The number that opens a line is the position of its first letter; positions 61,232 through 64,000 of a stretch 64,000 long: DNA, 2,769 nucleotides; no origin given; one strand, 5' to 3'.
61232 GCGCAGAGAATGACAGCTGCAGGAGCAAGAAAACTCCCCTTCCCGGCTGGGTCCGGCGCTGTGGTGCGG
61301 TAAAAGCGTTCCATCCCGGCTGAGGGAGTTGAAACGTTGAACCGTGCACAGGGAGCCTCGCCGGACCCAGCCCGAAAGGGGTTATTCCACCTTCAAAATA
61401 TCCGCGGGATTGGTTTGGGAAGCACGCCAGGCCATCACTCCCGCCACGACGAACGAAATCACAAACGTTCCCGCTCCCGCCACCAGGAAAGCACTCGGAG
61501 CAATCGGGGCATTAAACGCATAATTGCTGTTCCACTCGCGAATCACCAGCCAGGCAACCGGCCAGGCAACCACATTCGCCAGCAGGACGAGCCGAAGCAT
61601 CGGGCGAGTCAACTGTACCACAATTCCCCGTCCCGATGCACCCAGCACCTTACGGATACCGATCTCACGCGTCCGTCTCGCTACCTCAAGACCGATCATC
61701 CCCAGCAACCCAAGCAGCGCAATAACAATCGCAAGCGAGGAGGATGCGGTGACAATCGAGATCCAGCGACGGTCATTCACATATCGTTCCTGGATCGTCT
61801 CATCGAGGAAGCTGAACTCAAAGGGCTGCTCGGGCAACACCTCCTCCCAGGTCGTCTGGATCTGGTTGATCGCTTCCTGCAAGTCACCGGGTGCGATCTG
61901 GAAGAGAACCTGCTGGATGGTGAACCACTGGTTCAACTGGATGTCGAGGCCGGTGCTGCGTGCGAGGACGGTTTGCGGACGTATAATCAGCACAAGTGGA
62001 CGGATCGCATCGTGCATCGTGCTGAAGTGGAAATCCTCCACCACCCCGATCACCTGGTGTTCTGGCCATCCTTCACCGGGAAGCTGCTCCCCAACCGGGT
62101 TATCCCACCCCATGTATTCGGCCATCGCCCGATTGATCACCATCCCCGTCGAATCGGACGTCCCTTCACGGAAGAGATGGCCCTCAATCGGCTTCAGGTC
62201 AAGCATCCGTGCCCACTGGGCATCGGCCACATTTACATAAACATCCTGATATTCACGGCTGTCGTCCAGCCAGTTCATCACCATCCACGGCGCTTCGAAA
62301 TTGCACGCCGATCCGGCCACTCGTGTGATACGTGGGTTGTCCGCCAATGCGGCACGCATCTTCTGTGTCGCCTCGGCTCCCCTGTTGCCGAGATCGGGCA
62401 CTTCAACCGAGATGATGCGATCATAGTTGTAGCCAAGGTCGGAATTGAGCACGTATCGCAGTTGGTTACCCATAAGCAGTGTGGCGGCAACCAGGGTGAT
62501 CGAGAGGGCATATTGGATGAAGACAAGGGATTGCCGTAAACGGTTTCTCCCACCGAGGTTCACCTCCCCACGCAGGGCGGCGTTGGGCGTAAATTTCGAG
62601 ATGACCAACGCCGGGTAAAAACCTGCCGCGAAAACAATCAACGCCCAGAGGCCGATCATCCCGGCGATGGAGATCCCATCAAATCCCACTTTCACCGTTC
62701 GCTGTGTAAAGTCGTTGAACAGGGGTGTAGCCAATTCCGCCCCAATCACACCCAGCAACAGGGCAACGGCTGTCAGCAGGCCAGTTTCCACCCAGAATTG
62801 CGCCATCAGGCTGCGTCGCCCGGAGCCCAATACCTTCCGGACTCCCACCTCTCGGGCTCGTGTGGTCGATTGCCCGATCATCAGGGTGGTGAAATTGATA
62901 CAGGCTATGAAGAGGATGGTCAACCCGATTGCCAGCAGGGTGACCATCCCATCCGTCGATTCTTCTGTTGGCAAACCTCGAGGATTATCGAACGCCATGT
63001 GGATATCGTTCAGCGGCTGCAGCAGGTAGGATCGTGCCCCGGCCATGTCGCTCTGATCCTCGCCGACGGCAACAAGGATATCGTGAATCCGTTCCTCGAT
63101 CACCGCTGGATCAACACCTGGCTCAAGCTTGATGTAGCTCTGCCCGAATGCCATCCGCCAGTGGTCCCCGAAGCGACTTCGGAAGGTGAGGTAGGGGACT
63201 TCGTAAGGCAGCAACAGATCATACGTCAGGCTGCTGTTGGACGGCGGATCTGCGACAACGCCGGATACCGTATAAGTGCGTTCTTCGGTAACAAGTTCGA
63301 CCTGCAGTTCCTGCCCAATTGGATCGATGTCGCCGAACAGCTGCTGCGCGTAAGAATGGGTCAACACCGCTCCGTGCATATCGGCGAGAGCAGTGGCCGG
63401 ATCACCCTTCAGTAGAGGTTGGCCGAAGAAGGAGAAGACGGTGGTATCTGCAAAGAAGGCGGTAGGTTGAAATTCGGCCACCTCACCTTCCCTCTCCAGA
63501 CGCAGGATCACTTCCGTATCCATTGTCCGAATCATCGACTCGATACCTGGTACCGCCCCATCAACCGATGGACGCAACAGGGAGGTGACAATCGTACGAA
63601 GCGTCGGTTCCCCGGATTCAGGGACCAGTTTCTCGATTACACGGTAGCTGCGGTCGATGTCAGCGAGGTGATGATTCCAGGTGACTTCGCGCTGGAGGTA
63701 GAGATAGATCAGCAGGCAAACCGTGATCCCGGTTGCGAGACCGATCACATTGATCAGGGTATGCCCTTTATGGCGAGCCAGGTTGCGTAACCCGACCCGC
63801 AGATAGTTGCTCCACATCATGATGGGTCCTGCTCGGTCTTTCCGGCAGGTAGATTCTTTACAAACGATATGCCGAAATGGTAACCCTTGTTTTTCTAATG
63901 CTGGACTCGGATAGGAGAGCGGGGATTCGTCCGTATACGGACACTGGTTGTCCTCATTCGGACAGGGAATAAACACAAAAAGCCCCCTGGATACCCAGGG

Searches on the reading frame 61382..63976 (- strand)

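Call 67: search_protein_families(library=pfam, proteins=[window:61382-63976:-], max_evalue=0.0001)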
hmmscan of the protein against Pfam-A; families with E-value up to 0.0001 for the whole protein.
window:61382-63976:- (864 aa): 2 families
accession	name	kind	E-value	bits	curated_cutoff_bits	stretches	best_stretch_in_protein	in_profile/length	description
PF12704.14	MacB_PCD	-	1.1e-31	111.2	27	2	73-299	1-206/207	MacB-like periplasmic core domain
PF02687.27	FtsX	-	8e-23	81.2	25.5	2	349-464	2-120/120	FtsX-like permease C-terminal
